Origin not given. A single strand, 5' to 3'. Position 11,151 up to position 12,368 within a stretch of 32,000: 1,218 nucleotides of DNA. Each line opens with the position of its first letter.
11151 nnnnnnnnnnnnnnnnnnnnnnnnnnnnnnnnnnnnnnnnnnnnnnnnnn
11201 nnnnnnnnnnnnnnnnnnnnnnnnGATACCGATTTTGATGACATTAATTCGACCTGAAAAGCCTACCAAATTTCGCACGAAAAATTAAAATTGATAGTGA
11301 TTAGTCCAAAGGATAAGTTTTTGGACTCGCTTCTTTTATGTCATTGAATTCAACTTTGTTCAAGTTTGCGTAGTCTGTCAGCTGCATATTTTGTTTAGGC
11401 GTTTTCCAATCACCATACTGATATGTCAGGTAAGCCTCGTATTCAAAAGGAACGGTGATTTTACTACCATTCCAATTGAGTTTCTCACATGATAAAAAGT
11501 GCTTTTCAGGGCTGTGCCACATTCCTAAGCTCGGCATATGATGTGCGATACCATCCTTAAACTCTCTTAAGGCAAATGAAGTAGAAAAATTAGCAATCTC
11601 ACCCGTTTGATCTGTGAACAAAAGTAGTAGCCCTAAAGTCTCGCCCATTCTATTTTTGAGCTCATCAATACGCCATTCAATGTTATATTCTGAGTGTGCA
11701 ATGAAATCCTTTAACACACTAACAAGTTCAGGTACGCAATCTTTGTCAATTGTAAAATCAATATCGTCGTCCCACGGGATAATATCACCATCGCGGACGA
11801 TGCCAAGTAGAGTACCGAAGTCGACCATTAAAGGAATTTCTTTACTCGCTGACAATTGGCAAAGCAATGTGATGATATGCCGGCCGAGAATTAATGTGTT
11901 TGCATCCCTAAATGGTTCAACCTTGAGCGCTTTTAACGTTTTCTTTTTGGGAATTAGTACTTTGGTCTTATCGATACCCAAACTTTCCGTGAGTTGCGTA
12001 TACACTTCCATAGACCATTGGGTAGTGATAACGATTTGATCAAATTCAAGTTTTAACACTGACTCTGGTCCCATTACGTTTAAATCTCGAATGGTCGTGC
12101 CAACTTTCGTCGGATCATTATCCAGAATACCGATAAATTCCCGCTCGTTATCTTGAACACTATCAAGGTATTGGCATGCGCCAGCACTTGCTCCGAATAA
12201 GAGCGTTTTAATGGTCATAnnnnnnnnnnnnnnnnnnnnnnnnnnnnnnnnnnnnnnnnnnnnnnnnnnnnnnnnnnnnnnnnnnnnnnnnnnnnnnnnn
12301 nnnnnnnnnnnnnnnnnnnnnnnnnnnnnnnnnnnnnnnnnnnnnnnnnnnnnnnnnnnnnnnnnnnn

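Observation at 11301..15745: Phosphonate (C-P) cassette predicted to make and transfer 2-hydroxyethylphosphonate, co-transcribed with the pse/maf flagellin glycosylation genes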

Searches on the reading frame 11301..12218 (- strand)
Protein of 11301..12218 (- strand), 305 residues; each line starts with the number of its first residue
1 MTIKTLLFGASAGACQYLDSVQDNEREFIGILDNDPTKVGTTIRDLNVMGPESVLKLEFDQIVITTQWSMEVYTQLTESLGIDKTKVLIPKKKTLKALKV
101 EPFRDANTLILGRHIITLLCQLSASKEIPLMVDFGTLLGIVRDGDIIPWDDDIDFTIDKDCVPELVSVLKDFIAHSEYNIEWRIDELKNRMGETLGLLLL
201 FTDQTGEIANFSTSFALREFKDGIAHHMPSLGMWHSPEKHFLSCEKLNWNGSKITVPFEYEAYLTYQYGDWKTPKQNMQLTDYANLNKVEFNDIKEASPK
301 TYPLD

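Call 3: search_protein_families(library=pfam, proteins=[window:11301-12218:-])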
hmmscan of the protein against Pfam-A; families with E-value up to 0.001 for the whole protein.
window:11301-12218:- (305 aa): 1 family
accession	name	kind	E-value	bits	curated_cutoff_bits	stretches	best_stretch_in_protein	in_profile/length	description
PF04991.19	LicD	-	2.2e-13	51.3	22.6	1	126-173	4-50/227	LicD family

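Call 6: search_protein_families(library=ncbifam, proteins=[window:11301-12218:-])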
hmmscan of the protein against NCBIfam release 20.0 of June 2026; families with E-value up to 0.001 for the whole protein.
window:11301-12218:- (305 aa): 1 family
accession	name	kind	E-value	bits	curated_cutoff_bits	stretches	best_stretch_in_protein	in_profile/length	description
NF045866.1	GGPL_Ptran_Mf1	equivalog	5.4e-14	52.9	225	1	125-176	18-69/240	diacylglycerol cholinephosphotransferase Mf1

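Call 44: search_protein_families(library=pfam, alignment_id=A2, max_evalue=0.001)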
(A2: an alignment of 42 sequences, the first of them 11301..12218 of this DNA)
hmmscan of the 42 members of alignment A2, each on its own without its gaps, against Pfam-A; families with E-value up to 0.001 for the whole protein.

A. member 1, window:11301-12218:- (305 aa): 1 family
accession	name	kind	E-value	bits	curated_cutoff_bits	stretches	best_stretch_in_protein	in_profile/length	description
PF04991.19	LicD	-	2.2e-13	51.3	22.6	1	126-173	4-50/227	LicD family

B. families by the number of members that match (of 42 scanned): 34 families (the first 25 are shown)
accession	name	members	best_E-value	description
PF04464.20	Glyphos_transf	13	1.3e-67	CDP-Glycerol:Poly(glycerophosphate) glycerophosphotransferase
PF04991.19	LicD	12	8.1e-37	LicD family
PF01943.22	Polysacc_synt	3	1.3e-28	Polysaccharide biosynthesis protein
PF13440.11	Polysacc_synt_3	3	2e-21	Polysaccharide biosynthesis protein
PF00534.26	Glycos_transf_1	2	5.6e-34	Glycosyl transferases group 1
PF13692.12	Glyco_trans_1_4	2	8.3e-25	Glycosyl transferases group 1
PF01391.23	Collagen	2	1.6e-15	Collagen triple helix repeat (20 copies)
PF05159.20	Capsule_synth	2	2.4e-10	Capsule polysaccharide biosynthesis protein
PF08218.17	Citrate_ly_lig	1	2.8e-64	Citrate lyase ligase C-terminal domain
PF03721.20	UDPG_MGDP_dh_N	1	8.7e-31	UDP-glucose/GDP-mannose dehydrogenase family, NAD binding domain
PF00984.24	UDPG_MGDP_dh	1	5.6e-26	UDP-glucose/GDP-mannose dehydrogenase family, central domain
PF12228.14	DUF3604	1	1.2e-19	Protein of unknown function (DUF3604)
PF01554.23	MatE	1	5.3e-12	MatE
PF02706.20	Wzz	1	3.7e-11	Chain length determinant protein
PF00132.30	Hexapep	1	5.4e-11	Bacterial transferase hexapeptide (six repeats)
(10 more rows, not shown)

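Call 49: find_homologous_proteins(query=window:11301-12218:-, max_evalue=0.00001)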
Query window:11301-12218:- (305 aa): 150 proteins with E <= 0.00001 among 1601 candidates; the best 120 are listed.
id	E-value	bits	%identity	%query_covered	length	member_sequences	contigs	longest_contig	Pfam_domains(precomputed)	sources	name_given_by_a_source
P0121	4.5e-205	698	100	100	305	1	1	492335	PF04991.20,PF22674.3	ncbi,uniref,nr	ncbi:nucleoside-diphosphate sugar epimerase/dehydratase [Alteromonas ponticola]|uniref:LicD/FKTN/FKR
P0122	1.9e-146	505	72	99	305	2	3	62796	PF04991.20,PF22674.3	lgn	-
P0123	3.3e-94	333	50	97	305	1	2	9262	PF04991.20,PF22674.3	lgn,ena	-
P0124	1.9e-93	331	49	98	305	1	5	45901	PF04991.20,PF22674.3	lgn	-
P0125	1.9e-89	318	49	99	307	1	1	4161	PF04991.20,PF22674.3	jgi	jgi:hypothetical protein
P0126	7.1e-89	316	50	99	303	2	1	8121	PF04991.20,PF22674.3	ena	-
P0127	2.2e-87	311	48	97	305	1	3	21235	PF04991.20,PF22674.3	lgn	-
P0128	2.5e-87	311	46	100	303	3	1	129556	PF04991.20,PF22674.3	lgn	-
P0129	3.0e-87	311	49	99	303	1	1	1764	PF04991.20,PF22674.3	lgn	-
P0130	5.1e-87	310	46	98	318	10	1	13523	PF04991.20,PF22674.3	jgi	jgi:hypothetical protein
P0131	2.1e-86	308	50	98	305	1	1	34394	PF04991.20,PF22674.3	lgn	-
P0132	2.5e-86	308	49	99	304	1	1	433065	PF04991.20,PF22674.3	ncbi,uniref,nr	ncbi:LicD family protein [Paraglaciecola aquimarina]|uniref:LicD family protein n=1 Tax=Paraglacieco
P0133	7.2e-86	306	47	97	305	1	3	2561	PF04991.20,PF22674.3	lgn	-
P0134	1.8e-85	305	48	98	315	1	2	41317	PF04991.20,PF22674.3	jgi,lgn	jgi:hypothetical protein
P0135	2.3e-85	304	47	99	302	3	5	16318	PF04991.20,PF22674.3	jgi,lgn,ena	jgi:hypothetical protein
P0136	2.9e-85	304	49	98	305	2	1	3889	PF04991.20,PF22674.3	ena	-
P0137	8.9e-85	303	47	98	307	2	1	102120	PF04991.20,PF22674.3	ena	-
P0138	1.1e-84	302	47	99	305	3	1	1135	PF04991.20,PF22674.3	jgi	jgi:hypothetical protein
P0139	3.6e-84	301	47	98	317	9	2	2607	PF04991.20,PF22674.3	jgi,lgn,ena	-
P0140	3.7e-84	300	48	97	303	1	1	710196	PF04991.20,PF22674.3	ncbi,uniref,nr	ncbi:nucleoside-diphosphate sugar epimerase/dehydratase [Aliiglaciecola lipolytica]|uniref:nucleosid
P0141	4.3e-84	300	47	97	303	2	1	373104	PF04991.20,PF22674.3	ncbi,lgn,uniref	ncbi:LicD family protein [Aliiglaciecola sp. SL4]|uniref:nucleoside-diphosphate sugar epimerase/dehy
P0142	4.8e-83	297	49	97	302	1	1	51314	PF04991.20,PF22674.3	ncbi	-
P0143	5.3e-83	297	45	98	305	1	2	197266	PF04991.20,PF22674.3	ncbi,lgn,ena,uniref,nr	ncbi:LicD family protein [uncultured Paraglaciecola sp.]|uniref:nucleoside-diphosphate sugar epimera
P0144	6.1e-83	296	46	98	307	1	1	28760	PF04991.20,PF22674.3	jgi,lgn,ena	-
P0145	7.9e-83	296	47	98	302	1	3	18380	PF04991.20,PF22674.3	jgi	-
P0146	8.7e-83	296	45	98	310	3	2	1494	PF04991.20,PF22674.3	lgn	-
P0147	9.1e-83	296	46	100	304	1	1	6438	PF04991.20,PF22674.3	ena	-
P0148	1.8e-82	295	47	97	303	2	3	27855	PF04991.20,PF22674.3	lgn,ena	-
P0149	3.9e-82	294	46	99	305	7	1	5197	PF04991.20,PF22674.3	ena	-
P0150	1.2e-81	292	44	100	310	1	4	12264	PF04991.20,PF22674.3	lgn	-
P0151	1.6e-81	292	47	97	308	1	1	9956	PF04991.20,PF22674.3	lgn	-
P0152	6.2e-81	290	45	98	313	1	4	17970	PF04991.20,PF22674.3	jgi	jgi:lipopolysaccharide cholinephosphotransferase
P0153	6.4e-81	290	47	98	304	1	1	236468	PF04991.20,PF22674.3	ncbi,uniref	ncbi:hypothetical protein GCM10009092_33970 [Bowmanella denitrificans]|uniref:LicD/FKTN/FKRP nucleot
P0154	1.7e-80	288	45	97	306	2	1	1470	PF04991.20,PF22674.3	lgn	-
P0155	2.2e-80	288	46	97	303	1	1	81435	PF04991.20,PF22674.3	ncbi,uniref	ncbi:MAG: LicD family protein [Paraglaciecola sp.]|uniref:LicD family protein n=1 Tax=Paraglaciecola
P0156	4.0e-80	287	47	98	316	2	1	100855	PF04991.20,PF22674.3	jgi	jgi:hypothetical protein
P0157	4.6e-80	287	46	98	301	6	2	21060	PF04991.20,PF22674.3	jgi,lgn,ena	jgi:lipopolysaccharide cholinephosphotransferase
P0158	6.6e-80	287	46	98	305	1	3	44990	PF04991.20,PF22674.3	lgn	-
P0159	6.1e-79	283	44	97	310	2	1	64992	PF04991.20,PF22674.3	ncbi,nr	ncbi:LicD family protein [Aliiglaciecola sp.]|nr:LicD family protein [Aliiglaciecola sp.]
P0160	2.2e-78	282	45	97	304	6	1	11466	PF04991.20,PF22674.3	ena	-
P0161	3.9e-78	281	45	96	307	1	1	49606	PF04991.20,PF22674.3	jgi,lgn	jgi:lipopolysaccharide cholinephosphotransferase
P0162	1.2e-77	279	45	99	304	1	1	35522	PF04991.20,PF22674.3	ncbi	-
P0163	2.4e-77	278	45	99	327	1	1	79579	PF04991.20,PF22674.3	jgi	jgi:hypothetical protein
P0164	3.0e-77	278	45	97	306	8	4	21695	PF04991.20,PF22674.3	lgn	-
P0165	7.7e-77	276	45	98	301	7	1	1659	PF04991.20,PF22674.3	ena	-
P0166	2.0e-76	275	45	97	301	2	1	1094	PF04991.20,PF22674.3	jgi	jgi:hypothetical protein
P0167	2.0e-76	275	44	97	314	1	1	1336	PF04991.20,PF22674.3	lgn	-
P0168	3.5e-76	274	46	98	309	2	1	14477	PF04991.20,PF22674.3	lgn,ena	-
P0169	2.6e-75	271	45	98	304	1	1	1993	PF04991.20,PF22674.3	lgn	-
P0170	3.4e-75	271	45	97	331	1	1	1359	PF04991.20,PF22674.3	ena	-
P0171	1.4e-74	269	43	97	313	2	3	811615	PF04991.20,PF22674.3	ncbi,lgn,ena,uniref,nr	ncbi:nucleoside-diphosphate sugar epimerase/dehydratase [Alteromonas lipotrueae]|uniref:nucleoside-d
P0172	1.4e-74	269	43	97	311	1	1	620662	PF04991.20,PF22674.3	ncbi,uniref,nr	ncbi:LicD family protein [Nitrincola alkalilacustris]|uniref:LicD family protein n=1 Tax=Nitrincola 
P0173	5.3e-74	267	45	97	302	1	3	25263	PF04991.20,PF22674.3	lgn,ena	-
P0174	1.7e-73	265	45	100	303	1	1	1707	PF04991.20,PF22674.3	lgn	-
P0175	1.7e-73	265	41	96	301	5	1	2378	PF04991.20,PF22674.3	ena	-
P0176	3.8e-73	264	44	97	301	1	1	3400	PF04991.20,PF22674.3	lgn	-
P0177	5.0e-73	264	45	98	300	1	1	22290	PF04991.20,PF22674.3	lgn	-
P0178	8.6e-73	263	45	98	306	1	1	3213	PF04991.20,PF22674.3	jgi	jgi:hypothetical protein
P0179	1.2e-72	263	43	98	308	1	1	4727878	PF04991.20,PF22674.3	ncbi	ncbi:MAG: LicD family protein [Aestuariibacter sp.]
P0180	4.4e-72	261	45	98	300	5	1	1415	PF04991.20,PF22674.3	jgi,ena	jgi:hypothetical protein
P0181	4.7e-72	261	43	98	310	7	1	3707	PF04991.20,PF22674.3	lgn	-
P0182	1.1e-71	260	44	99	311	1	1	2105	PF04991.20,PF22674.3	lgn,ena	-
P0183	2.7e-71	258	44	96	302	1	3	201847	PF04991.20,PF22674.3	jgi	jgi:lipopolysaccharide cholinephosphotransferase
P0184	3.2e-71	258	42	99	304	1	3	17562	PF04991.20,PF22674.3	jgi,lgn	jgi:hypothetical protein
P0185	3.6e-71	258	42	98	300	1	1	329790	PF04991.20,PF22674.3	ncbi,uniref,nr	ncbi:hypothetical protein EOE67_03885 [Rheinheimera riviphila]|uniref:LicD/FKTN/FKRP nucleotidyltran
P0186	8.0e-71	257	42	98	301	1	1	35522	PF04991.20,PF22674.3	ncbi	-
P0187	6.4e-70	254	45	96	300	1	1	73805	PF04991.20,PF22674.3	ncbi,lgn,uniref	uniref:LicD family protein n=1 Tax=Shewanella baltica TaxID=62322 RepID=UPI0040489073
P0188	9.4e-69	250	43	98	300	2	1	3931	PF04991.20,PF22674.3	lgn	-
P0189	1.1e-68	250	43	99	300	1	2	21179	PF04991.20,PF22674.3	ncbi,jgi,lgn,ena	ncbi:MAG: LicD family protein [Sulfurimonas sp.]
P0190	1.3e-68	249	45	98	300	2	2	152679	PF04991.20,PF22674.3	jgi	-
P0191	1.4e-68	249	45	97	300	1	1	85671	PF04991.20,PF22674.3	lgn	-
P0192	7.8e-68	247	42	98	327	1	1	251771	PF04991.20,PF22674.3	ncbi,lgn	ncbi:MAG: LicD family protein [Idiomarina sp.]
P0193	1.0e-67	247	42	97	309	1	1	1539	PF04991.20,PF22674.3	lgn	-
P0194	1.2e-67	246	43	97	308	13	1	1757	PF04991.20,PF22674.3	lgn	-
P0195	2.0e-67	246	43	96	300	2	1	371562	PF04991.20,PF22674.3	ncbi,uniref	ncbi:LicD family protein [Shewanella baltica]|uniref:LicD family protein n=1 Tax=Shewanella baltica 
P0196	4.3e-67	244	43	97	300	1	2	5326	PF04991.20,PF22674.3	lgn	-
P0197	7.1e-67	244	42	98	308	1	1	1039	PF04991.20,PF22674.3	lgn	-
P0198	1.3e-66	243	43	97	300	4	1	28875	PF04991.20,PF22674.3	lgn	-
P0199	5.7e-66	241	40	96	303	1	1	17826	PF04991.20,PF22674.3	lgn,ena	-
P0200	1.5e-65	239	41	97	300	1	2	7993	PF04991.20,PF22674.3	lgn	-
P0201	2.4e-65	239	42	94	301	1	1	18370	PF04991.20,PF22674.3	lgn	-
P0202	3.0e-65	238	39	96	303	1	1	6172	PF04991.20,PF22674.3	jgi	jgi:lipopolysaccharide cholinephosphotransferase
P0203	3.6e-65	238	43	98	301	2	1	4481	PF04991.20,PF22674.3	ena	-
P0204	8.8e-65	237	39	98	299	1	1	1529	PF04991.20,PF22674.3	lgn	-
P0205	9.1e-65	237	40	96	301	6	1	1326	PF04991.20,PF22674.3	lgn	-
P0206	1.0e-64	237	40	97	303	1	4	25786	PF04991.20,PF22674.3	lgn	-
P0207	1.8e-64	236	42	97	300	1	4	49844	PF04991.20,PF22674.3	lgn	-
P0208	2.7e-64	235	40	95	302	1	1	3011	PF04991.20,PF22674.3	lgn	-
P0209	5.0e-64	234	40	99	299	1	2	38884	PF04991.20,PF22674.3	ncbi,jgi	jgi:lipopolysaccharide cholinephosphotransferase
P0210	5.0e-64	234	43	94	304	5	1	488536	PF04991.20,PF22674.3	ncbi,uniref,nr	ncbi:hypothetical protein FE243_02245 [Aliarcobacter thereius]|uniref:LicD family protein n=1 Tax=Al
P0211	9.0e-64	234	39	96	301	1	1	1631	PF04991.20,PF22674.3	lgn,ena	-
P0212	2.6e-63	232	41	94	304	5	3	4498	PF04991.20,PF22674.3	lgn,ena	-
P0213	3.0e-63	232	41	94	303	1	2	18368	PF04991.20,PF22674.3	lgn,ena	-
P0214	1.6e-62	229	40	98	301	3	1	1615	PF04991.20,PF22674.3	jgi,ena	-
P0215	5.7e-62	228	40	96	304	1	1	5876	PF04991.20,PF22674.3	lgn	-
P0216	2.2e-61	226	38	99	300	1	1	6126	PF04991.20,PF22674.3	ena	-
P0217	2.5e-61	226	40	98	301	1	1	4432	PF04991.20,PF22674.3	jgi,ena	-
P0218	8.4e-61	224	37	98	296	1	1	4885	PF04991.20,PF22674.3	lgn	-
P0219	7.7e-60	221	39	96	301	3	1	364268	PF04991.20,PF22674.3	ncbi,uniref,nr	ncbi:LicD family protein [Aliarcobacter skirrowii]|uniref:nucleoside-diphosphate sugar epimerase/deh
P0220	1.1e-59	220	38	95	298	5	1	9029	PF04991.20,PF22674.3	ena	-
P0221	3.5e-59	218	39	97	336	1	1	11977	PF04991.20,PF22674.3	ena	-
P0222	9.4e-59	217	39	97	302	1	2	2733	PF04991.20,PF22674.3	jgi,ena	-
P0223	3.9e-57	212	40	95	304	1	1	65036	PF04991.20,PF22674.3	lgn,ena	-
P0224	1.4e-56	210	38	97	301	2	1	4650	PF04991.20,PF22674.3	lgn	-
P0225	3.2e-56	209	38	97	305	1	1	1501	PF04991.20,PF22674.3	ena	-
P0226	3.2e-56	209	36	97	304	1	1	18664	PF04991.20,PF22674.3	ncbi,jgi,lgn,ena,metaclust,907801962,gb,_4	metaclust:\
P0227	2.0e-55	206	38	97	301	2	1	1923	PF04991.20,PF22674.3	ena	-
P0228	3.7e-54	202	37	97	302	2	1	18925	PF04991.20,PF22674.3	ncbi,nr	ncbi:MAG: LicD family protein [Campylobacterota bacterium]|nr:LicD family protein [Campylobacterota 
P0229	3.3e-51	192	34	97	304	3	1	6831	PF04991.20,PF22674.3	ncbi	-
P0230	1.7e-48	183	36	97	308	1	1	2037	PF04991.20,PF22674.3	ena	-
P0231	1.3e-46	177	34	99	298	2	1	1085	PF04991.20,PF22674.3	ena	-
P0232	2.3e-46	176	32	92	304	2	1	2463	PF04991.20,PF22674.3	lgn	-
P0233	7.8e-46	175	34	96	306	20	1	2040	PF04991.20,PF22674.3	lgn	-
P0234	2.8e-44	170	47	55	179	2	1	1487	PF04991.20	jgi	jgi:hypothetical protein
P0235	1.4e-43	167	36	92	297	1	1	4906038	PF04991.20,PF22674.3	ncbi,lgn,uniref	ncbi:LicD family protein [Sporosarcina sp. FSL K6-5500]|uniref:LicD family protein n=1 Tax=Sporosarc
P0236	2.3e-43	167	36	92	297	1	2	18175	PF04991.20,PF22674.3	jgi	-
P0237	6.6e-43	165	32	92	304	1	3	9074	PF04991.20,PF22674.3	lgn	-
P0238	7.8e-43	165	33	94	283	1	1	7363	PF04991.20,PF22674.3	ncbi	-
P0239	3.7e-42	163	33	94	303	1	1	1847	PF04991.20,PF22674.3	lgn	-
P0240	5.7e-42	162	31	96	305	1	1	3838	PF04991.20,PF22674.3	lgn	-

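Call 50: find_encoding_contigs(protein=P0195, flank=10000, max_places=1)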
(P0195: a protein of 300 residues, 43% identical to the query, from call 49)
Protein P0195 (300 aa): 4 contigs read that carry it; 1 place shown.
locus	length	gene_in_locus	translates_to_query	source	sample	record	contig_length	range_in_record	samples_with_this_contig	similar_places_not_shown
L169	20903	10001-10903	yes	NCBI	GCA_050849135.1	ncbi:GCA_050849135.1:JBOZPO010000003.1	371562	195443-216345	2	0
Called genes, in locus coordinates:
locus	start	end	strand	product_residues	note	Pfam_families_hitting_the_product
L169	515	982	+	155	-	PF25084:LbH_EIF2B (faint), PF25087:GMPPB_C (faint), PF00132:Hexapep, PF14602:Hexapep_2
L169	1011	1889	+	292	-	PF00483:NTP_transferase, PF12804:NTP_transf_3 (weak)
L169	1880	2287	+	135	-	PF05523:FdtA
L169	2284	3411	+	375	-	PF01041:DegT_DnrJ_EryC1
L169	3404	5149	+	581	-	PF22674:C2185-like_N, PF00535:Glycos_transf_2, PF13641:Glyco_tranf_2_3 (weak)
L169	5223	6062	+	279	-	PF00685:Sulfotransfer_1, PF13469:Sulfotransfer_3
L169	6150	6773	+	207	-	PF13649:Methyltransf_25 (weak)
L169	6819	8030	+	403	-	PF01053:Cys_Met_Meta_PP, PF00155:Aminotran_1_2 (weak), PF01041:DegT_DnrJ_EryC1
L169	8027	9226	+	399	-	PF01041:DegT_DnrJ_EryC1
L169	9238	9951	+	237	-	PF08889:WbqC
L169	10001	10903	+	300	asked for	PF22674:C2185-like_N, PF04991:LicD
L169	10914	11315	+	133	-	PF22674:C2185-like_N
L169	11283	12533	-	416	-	PF04464:Glyphos_transf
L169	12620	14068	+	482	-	PF00535:Glycos_transf_2, PF13641:Glyco_tranf_2_3, PF22674:C2185-like_N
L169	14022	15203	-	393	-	PF00465:Fe-ADH, PF25137:ADH_Fe_C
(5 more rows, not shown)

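Call 51: find_encoding_contigs(protein=P0210, flank=10000, max_places=1)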
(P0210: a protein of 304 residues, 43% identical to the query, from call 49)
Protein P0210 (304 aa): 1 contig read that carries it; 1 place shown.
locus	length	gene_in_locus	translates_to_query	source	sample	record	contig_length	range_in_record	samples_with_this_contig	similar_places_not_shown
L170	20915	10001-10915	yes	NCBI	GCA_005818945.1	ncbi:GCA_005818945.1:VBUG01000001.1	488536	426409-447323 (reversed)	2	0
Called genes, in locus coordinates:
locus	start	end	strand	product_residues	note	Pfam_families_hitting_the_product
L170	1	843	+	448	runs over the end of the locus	PF00209:SNF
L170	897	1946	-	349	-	PF00154:RecA_N, PF08423:Rad51, PF06745:ATPase (weak), PF27531:MT3502_N, PF21096:RecA_C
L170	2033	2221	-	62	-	-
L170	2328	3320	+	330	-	PF00106:adh_short, PF01073:3Beta_HSD, PF01370:Epimerase, PF02719:Polysacc_synt_2, PF04321:RmlD_sub_bind, PF05368:NmrA, PF13460:NAD_binding_10, PF16363:GDP_Man_Dehyd, +1 more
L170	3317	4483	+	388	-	PF01041:DegT_DnrJ_EryC1, PF01212:Beta_elim_lyase (weak), PF01053:Cys_Met_Meta_PP (weak)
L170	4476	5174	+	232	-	PF02348:CTP_transf_3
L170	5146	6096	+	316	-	-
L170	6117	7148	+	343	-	PF03102:NeuB, PF08666:SAF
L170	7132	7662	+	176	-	PF21926:FeeM (weak)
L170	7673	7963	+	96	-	-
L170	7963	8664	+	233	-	PF00106:adh_short, PF01370:Epimerase, PF08659:KR, PF13561:adh_short_C2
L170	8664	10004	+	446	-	PF00501:AMP-binding, PF13193:AMP-binding_C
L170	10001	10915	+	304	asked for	PF22674:C2185-like_N, PF04991:LicD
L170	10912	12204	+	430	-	PF01467:CTP_transf_like, PF13714:PEP_mutase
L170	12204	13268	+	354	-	PF02776:TPP_enzyme_N, PF02775:TPP_enzyme_C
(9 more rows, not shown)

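Call 52: find_encoding_contigs(protein=P0235, flank=10000, max_places=1)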
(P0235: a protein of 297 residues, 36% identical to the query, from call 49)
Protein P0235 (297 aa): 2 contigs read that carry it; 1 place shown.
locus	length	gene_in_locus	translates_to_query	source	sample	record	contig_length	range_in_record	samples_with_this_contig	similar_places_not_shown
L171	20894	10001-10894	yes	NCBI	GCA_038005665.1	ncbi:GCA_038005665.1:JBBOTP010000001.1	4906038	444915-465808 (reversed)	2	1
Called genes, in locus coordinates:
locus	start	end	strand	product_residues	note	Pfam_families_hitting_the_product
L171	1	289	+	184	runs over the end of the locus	PF20074:DUF6470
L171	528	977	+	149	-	PF02623:FliW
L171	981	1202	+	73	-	PF02599:CsrA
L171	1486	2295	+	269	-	PF00669:Flagellin_N, PF00700:Flagellin_C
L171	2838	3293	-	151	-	-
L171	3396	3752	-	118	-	PF03161:LAGLIDADG_2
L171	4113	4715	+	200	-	PF26154:DUF8042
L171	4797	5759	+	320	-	PF00106:adh_short, PF01073:3Beta_HSD, PF01370:Epimerase, PF02719:Polysacc_synt_2, PF04321:RmlD_sub_bind, PF05368:NmrA, PF07993:NAD_binding_4, PF16363:GDP_Man_Dehyd, +3 more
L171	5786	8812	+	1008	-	PF20157:Maf_flag10_N (weak), PF01973:MptE-like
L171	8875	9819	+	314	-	PF22674:C2185-like_N, PF00132:Hexapep, PF14602:Hexapep_2 (weak)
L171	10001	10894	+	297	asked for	PF22674:C2185-like_N, PF04991:LicD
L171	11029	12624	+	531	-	PF13714:PEP_mutase, PF00483:NTP_transferase (faint), PF12804:NTP_transf_3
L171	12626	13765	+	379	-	PF02775:TPP_enzyme_C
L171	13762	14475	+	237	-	PF00483:NTP_transferase, PF12804:NTP_transf_3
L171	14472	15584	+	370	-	PF00465:Fe-ADH, PF13685:Fe-ADH_2 (weak), PF25137:ADH_Fe_C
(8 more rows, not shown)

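Call 69: search_protein_families(library=pfam, proteins=[window:11301-12218:-], max_evalue=10)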
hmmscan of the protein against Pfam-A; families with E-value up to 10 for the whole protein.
window:11301-12218:- (305 aa): 2 families
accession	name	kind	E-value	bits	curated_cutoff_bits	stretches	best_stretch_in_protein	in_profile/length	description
PF04991.19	LicD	-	2.2e-13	51.3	22.6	2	126-173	4-50/227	LicD family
PF02629.25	CoA_binding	-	0.14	13.4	22.3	1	4-50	5-53/97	CoA binding domain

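Call 70: predict_structure(alignment_id=A3)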
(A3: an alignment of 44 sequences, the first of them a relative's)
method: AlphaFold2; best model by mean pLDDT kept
length: 305 residues; sequences in the alignment: 44
mean_pLDDT: 93.2   pTM: 0.81
mean pLDDT of the five models: 93.2, 91.8, 91.7, 91.7, 91.0
residues with pLDDT >= 90: 248; 70-90: 51; 50-70: 6; < 50: 0
segments of 3 or more residues with pLDDT < 50: none
pLDDT, mean of each block of 10 residues (from residue 1): 94 89 86 95 96 96 91 94 95 72 96 98 97 97 95 97 98 95 97 97 94 98 97 96 97 98 95 78 83 85 93
secondary structure, 60 per line:
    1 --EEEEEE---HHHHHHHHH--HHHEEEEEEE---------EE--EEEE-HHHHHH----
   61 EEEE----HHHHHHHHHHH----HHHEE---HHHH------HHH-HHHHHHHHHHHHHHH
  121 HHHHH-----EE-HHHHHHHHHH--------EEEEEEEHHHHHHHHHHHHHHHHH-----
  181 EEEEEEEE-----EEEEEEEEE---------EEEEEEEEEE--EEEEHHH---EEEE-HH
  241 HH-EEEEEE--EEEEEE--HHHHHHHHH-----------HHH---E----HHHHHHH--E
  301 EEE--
elements in order: E3-8 H12-20 E26-32 E46-49 H51-56 E61-64 H69-79 H92-95 H106-125 H134-143 E152-158 H159-175 E181-188 E194-202 E212-221 E224-227 E234-237 H239-242 E244-249 E252-257 H260-268 H291-297 E300-303
